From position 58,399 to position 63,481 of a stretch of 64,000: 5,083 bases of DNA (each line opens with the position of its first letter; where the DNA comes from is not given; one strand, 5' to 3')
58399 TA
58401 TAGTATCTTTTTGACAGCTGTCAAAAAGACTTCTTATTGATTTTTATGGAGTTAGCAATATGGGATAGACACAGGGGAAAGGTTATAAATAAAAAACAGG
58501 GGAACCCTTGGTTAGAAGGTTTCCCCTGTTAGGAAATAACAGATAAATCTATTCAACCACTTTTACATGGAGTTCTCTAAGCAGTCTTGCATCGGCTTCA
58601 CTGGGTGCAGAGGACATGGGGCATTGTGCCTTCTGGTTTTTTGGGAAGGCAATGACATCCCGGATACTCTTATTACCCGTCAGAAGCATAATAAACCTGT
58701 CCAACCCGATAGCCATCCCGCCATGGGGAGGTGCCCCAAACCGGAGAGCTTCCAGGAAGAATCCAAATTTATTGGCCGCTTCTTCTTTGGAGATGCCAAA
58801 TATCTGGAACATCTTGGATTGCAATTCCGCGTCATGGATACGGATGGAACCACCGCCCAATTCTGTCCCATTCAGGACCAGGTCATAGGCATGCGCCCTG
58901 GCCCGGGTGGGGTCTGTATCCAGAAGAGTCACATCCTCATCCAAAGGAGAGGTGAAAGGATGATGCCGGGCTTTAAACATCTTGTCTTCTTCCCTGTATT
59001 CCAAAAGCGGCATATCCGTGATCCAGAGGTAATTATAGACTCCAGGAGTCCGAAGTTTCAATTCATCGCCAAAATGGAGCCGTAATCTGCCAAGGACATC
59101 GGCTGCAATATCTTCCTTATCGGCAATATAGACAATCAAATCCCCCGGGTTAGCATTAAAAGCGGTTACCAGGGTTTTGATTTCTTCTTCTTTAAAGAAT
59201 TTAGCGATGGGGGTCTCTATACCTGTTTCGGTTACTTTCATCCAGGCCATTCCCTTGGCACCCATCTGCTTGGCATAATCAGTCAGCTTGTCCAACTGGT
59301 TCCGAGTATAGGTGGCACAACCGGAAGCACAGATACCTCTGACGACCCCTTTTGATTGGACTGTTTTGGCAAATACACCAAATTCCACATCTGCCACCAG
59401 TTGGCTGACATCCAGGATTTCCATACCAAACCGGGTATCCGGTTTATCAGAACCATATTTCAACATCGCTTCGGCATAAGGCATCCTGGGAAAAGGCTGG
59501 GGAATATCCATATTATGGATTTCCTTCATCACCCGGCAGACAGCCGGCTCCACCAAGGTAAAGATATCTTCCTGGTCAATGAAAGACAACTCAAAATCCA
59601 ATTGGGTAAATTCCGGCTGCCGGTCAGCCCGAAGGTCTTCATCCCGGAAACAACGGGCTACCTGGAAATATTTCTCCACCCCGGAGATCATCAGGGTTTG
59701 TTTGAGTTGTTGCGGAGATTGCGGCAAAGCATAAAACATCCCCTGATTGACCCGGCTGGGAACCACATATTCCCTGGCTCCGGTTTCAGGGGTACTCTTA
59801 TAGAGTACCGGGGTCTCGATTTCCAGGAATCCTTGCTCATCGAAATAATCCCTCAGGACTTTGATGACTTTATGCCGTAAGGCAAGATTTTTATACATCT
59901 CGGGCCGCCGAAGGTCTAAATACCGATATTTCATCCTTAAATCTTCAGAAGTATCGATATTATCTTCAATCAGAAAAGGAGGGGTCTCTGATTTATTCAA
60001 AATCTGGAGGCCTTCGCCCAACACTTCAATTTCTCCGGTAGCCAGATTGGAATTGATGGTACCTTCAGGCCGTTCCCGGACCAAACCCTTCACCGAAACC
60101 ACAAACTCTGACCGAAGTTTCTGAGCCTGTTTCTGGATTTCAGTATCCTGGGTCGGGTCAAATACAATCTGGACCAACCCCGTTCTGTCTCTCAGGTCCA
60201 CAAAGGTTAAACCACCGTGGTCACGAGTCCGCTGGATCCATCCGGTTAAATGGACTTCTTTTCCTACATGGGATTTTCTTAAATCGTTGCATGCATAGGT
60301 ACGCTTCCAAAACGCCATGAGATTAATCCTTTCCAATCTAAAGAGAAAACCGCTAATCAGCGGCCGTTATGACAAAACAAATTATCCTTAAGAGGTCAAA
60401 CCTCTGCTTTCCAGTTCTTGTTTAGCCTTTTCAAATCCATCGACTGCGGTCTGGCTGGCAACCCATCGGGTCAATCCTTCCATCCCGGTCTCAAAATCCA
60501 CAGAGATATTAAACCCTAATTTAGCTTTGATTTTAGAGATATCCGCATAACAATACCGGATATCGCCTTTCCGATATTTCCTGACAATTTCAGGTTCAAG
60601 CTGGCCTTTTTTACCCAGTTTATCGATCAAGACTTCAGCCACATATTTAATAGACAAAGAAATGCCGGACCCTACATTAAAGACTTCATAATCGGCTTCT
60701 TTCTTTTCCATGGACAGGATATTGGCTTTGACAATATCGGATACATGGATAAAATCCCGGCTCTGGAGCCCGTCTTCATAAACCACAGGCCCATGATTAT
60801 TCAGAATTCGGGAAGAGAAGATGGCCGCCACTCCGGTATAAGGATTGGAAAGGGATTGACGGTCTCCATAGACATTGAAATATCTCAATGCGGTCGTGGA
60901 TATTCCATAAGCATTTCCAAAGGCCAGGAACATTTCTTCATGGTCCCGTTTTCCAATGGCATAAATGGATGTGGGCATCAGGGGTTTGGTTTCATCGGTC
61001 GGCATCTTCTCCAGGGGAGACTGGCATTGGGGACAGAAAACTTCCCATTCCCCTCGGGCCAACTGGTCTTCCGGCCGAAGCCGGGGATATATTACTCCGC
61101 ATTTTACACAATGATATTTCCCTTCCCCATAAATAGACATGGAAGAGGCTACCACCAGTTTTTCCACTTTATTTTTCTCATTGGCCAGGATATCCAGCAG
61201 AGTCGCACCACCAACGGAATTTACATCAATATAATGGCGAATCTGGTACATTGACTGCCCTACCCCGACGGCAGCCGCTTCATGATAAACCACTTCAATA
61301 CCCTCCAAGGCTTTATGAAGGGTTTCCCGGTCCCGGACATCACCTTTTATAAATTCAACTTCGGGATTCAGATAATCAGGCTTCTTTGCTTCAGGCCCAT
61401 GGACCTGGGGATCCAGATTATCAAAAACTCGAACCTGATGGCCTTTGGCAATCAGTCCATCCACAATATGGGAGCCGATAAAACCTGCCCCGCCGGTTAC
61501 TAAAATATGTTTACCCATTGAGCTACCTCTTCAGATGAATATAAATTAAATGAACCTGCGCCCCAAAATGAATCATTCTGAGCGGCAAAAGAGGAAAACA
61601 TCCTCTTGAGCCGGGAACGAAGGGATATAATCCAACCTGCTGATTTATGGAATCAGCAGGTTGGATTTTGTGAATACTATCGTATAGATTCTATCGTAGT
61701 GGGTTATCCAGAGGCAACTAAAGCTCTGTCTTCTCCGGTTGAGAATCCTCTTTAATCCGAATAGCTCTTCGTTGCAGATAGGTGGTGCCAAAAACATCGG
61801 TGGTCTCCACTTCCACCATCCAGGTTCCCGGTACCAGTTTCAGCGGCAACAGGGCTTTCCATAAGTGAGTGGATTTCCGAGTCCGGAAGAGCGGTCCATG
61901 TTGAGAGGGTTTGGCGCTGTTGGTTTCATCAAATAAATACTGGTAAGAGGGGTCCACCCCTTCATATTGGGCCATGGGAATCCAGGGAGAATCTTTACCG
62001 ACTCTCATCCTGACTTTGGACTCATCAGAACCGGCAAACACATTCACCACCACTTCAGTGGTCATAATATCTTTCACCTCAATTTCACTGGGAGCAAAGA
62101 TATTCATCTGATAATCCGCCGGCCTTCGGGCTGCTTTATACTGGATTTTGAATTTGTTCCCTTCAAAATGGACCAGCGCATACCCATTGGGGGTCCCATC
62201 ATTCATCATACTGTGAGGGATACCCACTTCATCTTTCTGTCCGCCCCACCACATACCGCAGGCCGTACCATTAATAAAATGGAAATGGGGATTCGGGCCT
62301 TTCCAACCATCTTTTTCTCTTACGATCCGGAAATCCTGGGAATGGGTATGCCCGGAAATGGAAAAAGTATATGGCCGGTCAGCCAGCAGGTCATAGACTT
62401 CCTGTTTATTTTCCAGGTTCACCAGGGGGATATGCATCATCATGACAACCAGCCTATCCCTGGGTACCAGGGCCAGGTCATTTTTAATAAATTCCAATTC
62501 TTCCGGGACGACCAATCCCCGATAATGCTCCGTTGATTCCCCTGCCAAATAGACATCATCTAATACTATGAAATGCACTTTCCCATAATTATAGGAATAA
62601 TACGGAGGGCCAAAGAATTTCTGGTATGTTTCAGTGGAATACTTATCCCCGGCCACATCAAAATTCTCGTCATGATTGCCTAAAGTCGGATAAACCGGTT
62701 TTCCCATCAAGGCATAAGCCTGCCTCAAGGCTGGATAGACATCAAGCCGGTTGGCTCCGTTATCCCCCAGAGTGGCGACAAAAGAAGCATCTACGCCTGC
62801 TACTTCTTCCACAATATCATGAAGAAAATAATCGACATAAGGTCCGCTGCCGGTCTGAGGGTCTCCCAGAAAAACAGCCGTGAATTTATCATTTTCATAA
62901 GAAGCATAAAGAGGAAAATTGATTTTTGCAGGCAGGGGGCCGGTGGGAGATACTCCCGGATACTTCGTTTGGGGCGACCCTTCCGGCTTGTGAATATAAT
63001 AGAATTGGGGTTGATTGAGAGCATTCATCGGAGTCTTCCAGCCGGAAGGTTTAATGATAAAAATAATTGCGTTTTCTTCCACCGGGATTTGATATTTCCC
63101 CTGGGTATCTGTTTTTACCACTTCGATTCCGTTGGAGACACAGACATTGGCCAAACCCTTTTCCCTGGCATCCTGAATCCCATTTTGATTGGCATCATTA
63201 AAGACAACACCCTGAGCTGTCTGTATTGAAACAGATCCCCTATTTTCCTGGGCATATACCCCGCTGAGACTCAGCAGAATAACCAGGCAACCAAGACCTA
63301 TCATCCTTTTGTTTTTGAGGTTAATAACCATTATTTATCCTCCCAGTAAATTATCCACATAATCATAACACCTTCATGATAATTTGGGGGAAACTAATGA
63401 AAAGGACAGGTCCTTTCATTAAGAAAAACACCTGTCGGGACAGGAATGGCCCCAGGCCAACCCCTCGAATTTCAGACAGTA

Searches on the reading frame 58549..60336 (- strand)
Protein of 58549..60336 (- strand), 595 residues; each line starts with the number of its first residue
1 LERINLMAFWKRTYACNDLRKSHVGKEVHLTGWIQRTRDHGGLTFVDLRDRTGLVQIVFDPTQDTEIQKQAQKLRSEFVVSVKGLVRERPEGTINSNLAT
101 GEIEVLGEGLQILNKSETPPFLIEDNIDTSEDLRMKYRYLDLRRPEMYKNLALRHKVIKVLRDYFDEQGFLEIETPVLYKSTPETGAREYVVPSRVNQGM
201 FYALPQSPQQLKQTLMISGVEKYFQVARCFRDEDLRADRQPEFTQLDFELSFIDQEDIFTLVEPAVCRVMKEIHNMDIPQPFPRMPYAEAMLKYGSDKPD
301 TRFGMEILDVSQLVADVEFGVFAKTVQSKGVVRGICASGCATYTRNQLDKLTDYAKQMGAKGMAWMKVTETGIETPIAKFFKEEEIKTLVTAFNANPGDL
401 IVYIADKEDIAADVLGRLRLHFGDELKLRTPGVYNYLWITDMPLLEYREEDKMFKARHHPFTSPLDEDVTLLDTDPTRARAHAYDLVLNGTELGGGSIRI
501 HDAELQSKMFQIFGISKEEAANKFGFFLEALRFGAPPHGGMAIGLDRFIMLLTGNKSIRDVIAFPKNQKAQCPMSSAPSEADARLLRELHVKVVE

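Call 28: search_protein_families(library=pfam, proteins=[window:58549-60336:-], max_evalue=0.001)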
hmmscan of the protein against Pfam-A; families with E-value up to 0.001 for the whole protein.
window:58549-60336:- (595 aa): 3 families
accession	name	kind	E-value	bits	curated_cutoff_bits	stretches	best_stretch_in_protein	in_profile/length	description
PF00152.25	tRNA-synt_2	-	3.6e-121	404.4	25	1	130-568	1-308/308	tRNA synthetases class II (D, K and N)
PF02938.19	GAD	-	9.4e-25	87.1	23.4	1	322-415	1-95/95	GAD domain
PF01336.31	tRNA_anti-codon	-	1.1e-16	60.9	27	1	28-112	1-74/75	OB-fold nucleic acid binding domain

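Call 37: list_cluster_members(proteins=[P0001, window:58549-60336:-, window:52740-53852:+, window:48146-50428:+, window:44164-45078:-, window:45357-45839:-, window:34982-35365:+])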
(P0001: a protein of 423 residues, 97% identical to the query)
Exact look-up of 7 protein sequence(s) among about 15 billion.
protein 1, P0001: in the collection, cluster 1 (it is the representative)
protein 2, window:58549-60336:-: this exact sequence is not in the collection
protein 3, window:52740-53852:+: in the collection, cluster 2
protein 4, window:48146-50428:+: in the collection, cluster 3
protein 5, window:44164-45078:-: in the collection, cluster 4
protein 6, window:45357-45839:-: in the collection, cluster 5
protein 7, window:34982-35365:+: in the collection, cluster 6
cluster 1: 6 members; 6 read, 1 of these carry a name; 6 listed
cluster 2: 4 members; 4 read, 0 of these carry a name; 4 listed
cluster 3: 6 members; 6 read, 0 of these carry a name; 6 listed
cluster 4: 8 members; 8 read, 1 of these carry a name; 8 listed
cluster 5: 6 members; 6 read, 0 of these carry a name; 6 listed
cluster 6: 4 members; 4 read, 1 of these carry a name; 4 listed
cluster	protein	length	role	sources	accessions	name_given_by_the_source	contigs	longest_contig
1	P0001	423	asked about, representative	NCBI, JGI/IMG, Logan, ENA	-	-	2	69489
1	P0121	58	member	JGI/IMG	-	hypothetical protein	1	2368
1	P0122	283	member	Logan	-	-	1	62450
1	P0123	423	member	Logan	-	-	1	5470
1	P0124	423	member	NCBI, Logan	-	-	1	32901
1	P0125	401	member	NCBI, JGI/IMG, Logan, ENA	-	-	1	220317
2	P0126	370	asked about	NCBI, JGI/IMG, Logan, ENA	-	-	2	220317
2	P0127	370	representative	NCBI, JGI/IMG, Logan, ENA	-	-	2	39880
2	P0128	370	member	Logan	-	-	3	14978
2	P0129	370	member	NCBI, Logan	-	-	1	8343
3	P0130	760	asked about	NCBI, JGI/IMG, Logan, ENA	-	-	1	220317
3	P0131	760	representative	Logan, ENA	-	-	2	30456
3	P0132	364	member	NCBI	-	-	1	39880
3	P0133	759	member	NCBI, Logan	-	-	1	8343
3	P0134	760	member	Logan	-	-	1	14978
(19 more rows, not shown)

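Call 60: find_homologous_proteins(query=window:58549-60336:-, max_evalue=1e-100)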
Query window:58549-60336:- (595 aa): 8000 proteins with E <= 1e-100 among 8000 candidates; the best 120 are listed.
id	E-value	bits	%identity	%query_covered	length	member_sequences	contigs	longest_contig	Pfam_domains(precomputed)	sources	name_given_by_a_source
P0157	0.0e+0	1348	100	99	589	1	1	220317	PF01336.32,PF02938.20,PF00152.26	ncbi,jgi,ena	-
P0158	0.0e+0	1340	99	99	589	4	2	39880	PF01336.32,PF02938.20,PF00152.26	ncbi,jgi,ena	-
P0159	0.0e+0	1248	92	99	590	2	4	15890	PF01336.32,PF02938.20,PF00152.26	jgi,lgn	jgi:aspartyl-tRNA synthetase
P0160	0.0e+0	1124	80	99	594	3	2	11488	PF01336.32,PF02938.20,PF00152.26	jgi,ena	-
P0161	0.0e+0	1097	79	99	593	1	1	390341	PF01336.32,PF02938.20,PF00152.26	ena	-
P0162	0.0e+0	1048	76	99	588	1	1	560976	PF01336.32,PF02938.20,PF00152.26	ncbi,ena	-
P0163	0.0e+0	1029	74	99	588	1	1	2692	PF01336.32,PF02938.20,PF00152.26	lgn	-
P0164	0.0e+0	1012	73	99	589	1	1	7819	PF01336.32,PF02938.20,PF00152.26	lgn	-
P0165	0.0e+0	1010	76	96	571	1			PF01336.32,PF02938.20,PF00152.26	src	-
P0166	3.1e-296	1002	72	99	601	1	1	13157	PF01336.32,PF02938.20,PF00152.26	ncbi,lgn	ncbi:MAG: aspartate--tRNA ligase [bacterium]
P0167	7.6e-296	1000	72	99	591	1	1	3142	PF01336.32,PF02938.20,PF00152.26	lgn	-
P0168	7.5e-289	977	71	99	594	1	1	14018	PF01336.32,PF02938.20,PF00152.26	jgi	jgi:aspartyl-tRNA synthetase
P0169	1.6e-258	877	64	99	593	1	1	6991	PF01336.32,PF02938.20,PF00152.26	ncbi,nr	ncbi:MAG: aspartate--tRNA ligase [bacterium]|nr:aspartate--tRNA ligase [bacterium]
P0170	1.2e-231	788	57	99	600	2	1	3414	PF01336.32,PF02938.20,PF00152.26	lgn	-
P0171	1.5e-231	788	58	99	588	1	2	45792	PF01336.32,PF02938.20,PF00152.26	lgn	-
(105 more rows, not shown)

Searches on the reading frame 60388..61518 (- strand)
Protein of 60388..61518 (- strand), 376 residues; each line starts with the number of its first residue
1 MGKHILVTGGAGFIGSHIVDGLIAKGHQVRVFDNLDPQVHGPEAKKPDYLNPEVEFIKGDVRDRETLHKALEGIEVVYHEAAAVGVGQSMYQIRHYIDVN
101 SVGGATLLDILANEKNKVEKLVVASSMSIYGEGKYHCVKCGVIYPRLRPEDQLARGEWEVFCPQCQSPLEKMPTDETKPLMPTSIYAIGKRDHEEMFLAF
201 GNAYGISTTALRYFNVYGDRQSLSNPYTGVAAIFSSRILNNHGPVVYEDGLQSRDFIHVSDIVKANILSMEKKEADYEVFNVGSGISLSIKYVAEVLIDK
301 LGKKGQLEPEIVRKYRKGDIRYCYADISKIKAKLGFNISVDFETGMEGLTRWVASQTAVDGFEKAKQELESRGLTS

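Call 28: search_protein_families(library=pfam, proteins=[window:60388-61518:-], max_evalue=0.001)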
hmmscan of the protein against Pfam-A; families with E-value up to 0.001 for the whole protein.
window:60388-61518:- (376 aa): 9 families
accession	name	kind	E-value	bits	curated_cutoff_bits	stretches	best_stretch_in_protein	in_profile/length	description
PF01370.27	Epimerase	-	2.3e-50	171.7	20.9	2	5-134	1-123/240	NAD dependent epimerase/dehydratase family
PF16363.11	GDP_Man_Dehyd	-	3.2e-47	162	27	2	170-347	137-330/332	GDP-mannose 4,6 dehydratase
PF01073.25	3Beta_HSD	-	5.5e-23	81.8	22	1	6-133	1-123/280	3-beta hydroxysteroid dehydrogenase/isomerase family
PF02719.21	Polysacc_synt_2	-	4.3e-16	59.4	20.2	1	5-126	1-128/293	Polysaccharide biosynthesis protein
PF13460.12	NAD_binding_10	-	2.7e-10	40.9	27.2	1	9-132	1-104/184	NAD(P)H-binding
PF05368.20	NmrA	-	1.9e-09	38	27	1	3-82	3-78/298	NmrA-like family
PF07993.18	NAD_binding_4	-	3.1e-07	30.3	20.1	1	7-231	1-216/258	Male sterility protein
PF00106.31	adh_short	-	5.9e-07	29.6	26.6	1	3-77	1-74/195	short chain dehydrogenase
PF04321.23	RmlD_sub_bind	-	0.0006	19.4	27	0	4-107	2-85/287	RmlD substrate binding domain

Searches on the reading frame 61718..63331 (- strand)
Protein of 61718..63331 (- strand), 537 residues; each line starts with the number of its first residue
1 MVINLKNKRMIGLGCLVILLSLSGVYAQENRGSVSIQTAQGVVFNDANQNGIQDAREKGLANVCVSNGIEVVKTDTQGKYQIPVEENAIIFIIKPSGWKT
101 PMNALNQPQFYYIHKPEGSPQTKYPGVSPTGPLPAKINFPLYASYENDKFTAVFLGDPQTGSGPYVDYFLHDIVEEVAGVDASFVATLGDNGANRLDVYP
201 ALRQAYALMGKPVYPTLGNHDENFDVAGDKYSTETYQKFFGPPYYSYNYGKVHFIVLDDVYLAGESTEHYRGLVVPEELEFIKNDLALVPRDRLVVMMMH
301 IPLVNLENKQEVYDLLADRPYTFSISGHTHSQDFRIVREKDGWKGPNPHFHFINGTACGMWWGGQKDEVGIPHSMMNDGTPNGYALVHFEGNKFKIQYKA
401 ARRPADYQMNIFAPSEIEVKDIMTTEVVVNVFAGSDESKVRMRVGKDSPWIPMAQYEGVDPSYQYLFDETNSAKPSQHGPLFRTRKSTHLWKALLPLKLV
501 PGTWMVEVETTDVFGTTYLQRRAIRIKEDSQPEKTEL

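Call 28: search_protein_families(library=pfam, proteins=[window:61718-63331:-], max_evalue=0.001)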
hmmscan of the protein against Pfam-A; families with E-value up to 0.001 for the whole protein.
window:61718-63331:- (537 aa): 4 families
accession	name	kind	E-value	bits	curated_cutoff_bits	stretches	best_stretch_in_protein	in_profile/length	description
PF16370.11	MetallophosC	-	2.1e-41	142.2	29.7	1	352-518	2-168/168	C terminal of Calcineurin-like phosphoesterase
PF16371.11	MetallophosN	-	6.5e-15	55.6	35.6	1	55-117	5-68/77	N terminal of Calcineurin-like phosphoesterase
PF00149.33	Metallophos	-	3.7e-09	37.7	21.5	1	153-331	4-190/191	Calcineurin-like phosphoesterase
PF17210.9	SdrD_B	-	3.5e-06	27.6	29.7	1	42-81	6-51/112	SdrD B-like domain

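Call 52: find_encoding_contigs(protein=window:61718-63331:-, flank=10000, max_places=3)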
Protein window:61718-63331:- (537 aa): 4 contigs read that carry it; 3 places shown.
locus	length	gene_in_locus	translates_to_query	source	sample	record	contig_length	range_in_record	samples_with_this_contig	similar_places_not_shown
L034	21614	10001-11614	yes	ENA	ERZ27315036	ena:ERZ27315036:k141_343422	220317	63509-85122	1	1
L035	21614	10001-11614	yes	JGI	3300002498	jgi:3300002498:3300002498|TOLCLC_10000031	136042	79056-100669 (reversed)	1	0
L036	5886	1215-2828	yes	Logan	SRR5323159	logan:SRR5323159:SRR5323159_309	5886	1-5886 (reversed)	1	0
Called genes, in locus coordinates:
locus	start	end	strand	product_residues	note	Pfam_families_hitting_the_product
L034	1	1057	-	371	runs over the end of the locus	PF14488:DUF4434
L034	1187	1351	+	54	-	PF00471:Ribosomal_L33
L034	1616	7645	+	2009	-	PF06119:NIDO (faint), PF15780:ASH (faint), PF22073:Cep192_D4 (faint), PF22148:Fervidolysin_NPro-like, PF00082:Peptidase_S8, PF22544:HYDIN_VesB_CFA65-like_Ig (weak), PF18911:PKD_4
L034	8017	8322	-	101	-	-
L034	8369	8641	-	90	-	-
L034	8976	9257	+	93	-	PF04368:DUF507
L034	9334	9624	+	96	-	PF04368:DUF507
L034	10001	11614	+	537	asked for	PF16371:MetallophosN, PF17210:SdrD_B (weak), PF00149:Metallophos, PF16370:MetallophosC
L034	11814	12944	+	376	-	PF01073:3Beta_HSD, PF01370:Epimerase, PF02719:Polysacc_synt_2, PF05368:NmrA, PF13460:NAD_binding_10, PF16363:GDP_Man_Dehyd, PF01370:Epimerase, PF16363:GDP_Man_Dehyd, +2 more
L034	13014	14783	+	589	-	PF01336:tRNA_anti-codon, PF00152:tRNA-synt_2, PF02938:GAD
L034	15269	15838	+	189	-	PF25023:TEN_YD-shell (weak)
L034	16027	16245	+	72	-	-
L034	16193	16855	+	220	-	-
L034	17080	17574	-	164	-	-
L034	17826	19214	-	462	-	PF01554:MatE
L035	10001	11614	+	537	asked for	PF16371:MetallophosN, PF17210:SdrD_B (weak), PF00149:Metallophos, PF16370:MetallophosC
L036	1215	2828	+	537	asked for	PF16371:MetallophosN, PF17210:SdrD_B (weak), PF00149:Metallophos, PF16370:MetallophosC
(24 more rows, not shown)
